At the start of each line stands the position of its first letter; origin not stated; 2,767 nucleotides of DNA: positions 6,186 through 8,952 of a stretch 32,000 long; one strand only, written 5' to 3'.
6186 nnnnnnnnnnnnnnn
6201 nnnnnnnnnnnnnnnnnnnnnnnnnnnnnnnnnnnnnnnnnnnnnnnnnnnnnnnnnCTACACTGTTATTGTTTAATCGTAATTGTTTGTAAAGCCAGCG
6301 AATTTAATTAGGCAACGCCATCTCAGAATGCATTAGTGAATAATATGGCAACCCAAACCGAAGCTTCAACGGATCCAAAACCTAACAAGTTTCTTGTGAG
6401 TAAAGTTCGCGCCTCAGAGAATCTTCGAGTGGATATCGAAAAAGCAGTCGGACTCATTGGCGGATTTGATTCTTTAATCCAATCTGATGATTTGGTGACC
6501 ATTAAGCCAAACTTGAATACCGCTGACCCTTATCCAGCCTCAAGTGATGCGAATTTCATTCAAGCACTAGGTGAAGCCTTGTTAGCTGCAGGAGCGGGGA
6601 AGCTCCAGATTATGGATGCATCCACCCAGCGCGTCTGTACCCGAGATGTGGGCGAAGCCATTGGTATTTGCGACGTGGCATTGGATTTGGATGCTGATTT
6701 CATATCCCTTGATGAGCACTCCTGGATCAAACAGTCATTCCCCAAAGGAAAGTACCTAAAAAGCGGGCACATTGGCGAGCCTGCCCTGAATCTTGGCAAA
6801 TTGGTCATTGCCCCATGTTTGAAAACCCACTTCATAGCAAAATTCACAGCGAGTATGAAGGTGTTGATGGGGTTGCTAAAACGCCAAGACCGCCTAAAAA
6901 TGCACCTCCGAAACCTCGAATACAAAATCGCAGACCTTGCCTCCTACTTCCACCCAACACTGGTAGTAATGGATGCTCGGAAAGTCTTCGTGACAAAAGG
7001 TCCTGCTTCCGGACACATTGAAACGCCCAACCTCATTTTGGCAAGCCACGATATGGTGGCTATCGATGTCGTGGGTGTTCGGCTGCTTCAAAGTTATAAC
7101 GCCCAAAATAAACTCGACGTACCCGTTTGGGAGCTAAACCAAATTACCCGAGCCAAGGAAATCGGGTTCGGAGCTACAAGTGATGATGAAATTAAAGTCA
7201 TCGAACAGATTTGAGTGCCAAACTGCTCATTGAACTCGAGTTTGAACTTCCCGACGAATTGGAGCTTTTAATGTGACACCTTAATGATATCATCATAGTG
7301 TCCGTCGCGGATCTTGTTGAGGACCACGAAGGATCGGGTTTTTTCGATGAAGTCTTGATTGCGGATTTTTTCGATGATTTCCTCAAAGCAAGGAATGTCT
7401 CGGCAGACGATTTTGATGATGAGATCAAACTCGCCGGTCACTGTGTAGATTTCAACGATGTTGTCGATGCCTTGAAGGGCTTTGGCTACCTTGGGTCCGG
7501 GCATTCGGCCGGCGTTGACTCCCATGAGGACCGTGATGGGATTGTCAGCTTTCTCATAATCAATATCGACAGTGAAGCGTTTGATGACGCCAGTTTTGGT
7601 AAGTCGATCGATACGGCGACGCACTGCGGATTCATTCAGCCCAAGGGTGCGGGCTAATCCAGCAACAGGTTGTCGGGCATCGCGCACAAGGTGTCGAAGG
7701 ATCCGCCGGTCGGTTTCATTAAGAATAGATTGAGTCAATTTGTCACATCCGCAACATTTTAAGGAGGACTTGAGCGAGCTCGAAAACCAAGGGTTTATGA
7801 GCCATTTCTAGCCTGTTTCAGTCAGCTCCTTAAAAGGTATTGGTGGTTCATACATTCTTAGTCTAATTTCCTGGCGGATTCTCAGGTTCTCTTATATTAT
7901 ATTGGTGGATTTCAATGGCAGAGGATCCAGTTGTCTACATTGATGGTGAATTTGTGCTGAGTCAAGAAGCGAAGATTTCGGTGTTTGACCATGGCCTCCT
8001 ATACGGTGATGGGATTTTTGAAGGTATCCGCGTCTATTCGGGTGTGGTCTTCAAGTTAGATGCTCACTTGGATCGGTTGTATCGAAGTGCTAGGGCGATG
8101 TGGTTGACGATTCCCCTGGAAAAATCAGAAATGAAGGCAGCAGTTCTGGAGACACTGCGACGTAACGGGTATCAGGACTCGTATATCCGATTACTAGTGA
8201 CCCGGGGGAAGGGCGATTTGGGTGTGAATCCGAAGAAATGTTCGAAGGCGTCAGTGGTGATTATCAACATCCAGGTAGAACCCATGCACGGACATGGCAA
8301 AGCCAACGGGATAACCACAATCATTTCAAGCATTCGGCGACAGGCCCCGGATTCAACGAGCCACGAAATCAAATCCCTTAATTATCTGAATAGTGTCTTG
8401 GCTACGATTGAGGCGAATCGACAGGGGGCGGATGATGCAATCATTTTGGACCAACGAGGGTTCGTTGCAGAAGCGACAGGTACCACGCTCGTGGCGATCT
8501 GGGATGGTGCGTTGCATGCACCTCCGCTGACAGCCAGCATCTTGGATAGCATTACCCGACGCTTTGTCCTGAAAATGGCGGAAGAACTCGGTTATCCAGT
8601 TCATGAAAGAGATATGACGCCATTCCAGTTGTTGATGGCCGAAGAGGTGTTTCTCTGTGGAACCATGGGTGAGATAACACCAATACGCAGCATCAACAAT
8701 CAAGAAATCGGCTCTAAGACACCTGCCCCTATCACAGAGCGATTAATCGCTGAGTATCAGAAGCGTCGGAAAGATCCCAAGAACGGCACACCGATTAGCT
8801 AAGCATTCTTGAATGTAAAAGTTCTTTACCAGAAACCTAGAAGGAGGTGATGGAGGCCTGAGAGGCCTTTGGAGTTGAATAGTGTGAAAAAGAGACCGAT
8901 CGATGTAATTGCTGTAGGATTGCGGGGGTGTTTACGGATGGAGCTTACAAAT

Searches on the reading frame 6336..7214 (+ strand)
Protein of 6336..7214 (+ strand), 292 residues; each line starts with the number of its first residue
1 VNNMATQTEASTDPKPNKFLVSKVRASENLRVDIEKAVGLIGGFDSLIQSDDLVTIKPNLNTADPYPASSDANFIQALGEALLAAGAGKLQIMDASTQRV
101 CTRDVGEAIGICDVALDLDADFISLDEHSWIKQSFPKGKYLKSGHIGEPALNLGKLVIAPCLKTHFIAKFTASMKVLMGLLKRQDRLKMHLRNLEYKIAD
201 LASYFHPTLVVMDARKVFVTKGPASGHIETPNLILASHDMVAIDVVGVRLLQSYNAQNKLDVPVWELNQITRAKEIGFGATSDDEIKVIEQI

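Call 7: search_protein_families(library=pfam, max_evalue=0.00001, proteins=[window:6336-7214:+])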
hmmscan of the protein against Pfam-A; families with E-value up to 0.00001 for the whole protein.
window:6336-7214:+ (292 aa): 1 family
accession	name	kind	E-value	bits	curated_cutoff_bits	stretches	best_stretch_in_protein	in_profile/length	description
PF04015.17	DUF362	-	1e-39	137.1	24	1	54-248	1-199/200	Domain of unknown function (DUF362)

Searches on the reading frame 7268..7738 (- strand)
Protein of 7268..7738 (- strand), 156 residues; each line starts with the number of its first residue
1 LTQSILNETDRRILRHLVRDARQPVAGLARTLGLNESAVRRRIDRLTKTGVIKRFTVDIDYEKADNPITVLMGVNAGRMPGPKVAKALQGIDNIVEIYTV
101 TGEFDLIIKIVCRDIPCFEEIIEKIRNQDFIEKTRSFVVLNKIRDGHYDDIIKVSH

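Call 7: search_protein_families(library=pfam, max_evalue=0.00001, proteins=[window:7268-7738:-])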
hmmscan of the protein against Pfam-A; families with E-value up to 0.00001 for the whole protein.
window:7268-7738:- (156 aa): 4 families
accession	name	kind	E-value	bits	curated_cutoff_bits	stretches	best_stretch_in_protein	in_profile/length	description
PF01037.27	AsnC_trans_reg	-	4.5e-16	58.9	25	1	82-141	12-72/73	Lrp/AsnC ligand binding domain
PF13412.12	HTH_24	-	6.2e-14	51.7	21.9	1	6-53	1-48/48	Winged helix-turn-helix DNA-binding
PF13404.12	HTH_AsnC-type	-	1.8e-13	50.5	27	1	6-46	1-41/42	AsnC-type helix-turn-helix domain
PF12840.13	HTH_20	-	2.4e-06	27.8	27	1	6-53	2-49/51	Helix-turn-helix domain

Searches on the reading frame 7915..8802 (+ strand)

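Call 7: search_protein_families(library=pfam, max_evalue=0.00001, proteins=[window:7915-8802:+])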
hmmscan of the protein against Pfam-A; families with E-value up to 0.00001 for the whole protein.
window:7915-8802:+ (295 aa): 1 family
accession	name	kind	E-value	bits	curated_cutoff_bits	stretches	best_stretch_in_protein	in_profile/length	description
PF01063.24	Aminotran_4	-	5e-57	193.8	28.5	1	33-260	1-223/223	Amino-transferase class IV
